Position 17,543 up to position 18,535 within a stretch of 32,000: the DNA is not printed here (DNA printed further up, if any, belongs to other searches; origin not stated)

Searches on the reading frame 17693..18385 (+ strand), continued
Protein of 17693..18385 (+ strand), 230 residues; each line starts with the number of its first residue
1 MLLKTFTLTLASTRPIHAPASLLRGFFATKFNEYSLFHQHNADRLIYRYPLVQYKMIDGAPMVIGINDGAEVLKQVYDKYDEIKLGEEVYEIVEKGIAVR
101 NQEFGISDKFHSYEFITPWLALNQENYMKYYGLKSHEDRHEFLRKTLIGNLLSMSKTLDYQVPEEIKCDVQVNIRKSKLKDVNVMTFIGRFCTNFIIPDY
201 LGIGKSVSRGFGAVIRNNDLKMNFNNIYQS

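Call 61: search_protein_families(library=pfam, proteins=[L103:5626-5907:+, L103:9487-9738:+, L019:2781-3035:+], max_evalue=1)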
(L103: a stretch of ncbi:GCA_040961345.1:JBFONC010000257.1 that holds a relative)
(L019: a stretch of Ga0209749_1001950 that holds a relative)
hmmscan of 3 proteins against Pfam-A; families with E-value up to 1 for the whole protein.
L103:5626-5907:+ (94 aa): 1 family
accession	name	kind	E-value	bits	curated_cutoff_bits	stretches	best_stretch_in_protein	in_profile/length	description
PF17955.6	Cas6b_N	-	3.4e-16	59.7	25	1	19-92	10-88/105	Cas6b N-terminal domain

L103:9487-9738:+ (84 aa): 1 family
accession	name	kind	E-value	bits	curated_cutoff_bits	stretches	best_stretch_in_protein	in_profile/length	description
PF17955.6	Cas6b_N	-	6.9e-18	65.1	25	1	1-65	1-71/105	Cas6b N-terminal domain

L019:2781-3035:+ (85 aa): 1 family
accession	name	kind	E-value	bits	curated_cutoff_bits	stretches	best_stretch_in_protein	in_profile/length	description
PF17955.6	Cas6b_N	-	3.7e-20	72.4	25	1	1-83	1-88/105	Cas6b N-terminal domain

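Call 73: search_protein_families(library=pfam, proteins=[L048:5867-6241:+, L022:386-634:+, L022:628-987:+], max_evalue=0.001)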
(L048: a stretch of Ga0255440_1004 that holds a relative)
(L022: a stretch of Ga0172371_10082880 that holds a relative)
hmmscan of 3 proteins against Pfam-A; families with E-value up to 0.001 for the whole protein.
L048:5867-6241:+ (124 aa): 1 family
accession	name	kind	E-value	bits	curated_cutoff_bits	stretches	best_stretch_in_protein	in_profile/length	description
PF13366.12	PDDEXK_3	-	2.2e-41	141.3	22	1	9-122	2-117/117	PD-(D/E)XK nuclease superfamily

L022:386-634:+ (82 aa): 1 family
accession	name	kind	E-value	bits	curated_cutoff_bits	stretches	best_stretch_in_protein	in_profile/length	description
PF04255.20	DUF433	-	2.3e-25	88.6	23.6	1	10-65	1-56/56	Protein of unknown function (DUF433)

L022:628-987:+ (119 aa): 3 families
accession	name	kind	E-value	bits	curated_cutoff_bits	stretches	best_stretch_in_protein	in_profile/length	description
PF18480.7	DUF5615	-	5.4e-25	87.8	23.8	1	3-110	1-109/110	Domain of unknown function (DUF5615)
PF18478.7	PIN_10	-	2.1e-08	34.6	26.2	1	3-61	1-64/84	PIN like domain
PF01927.22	Mut7-C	-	2.5e-06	28.1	23.3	1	3-86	1-72/146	Mut7-C RNAse domain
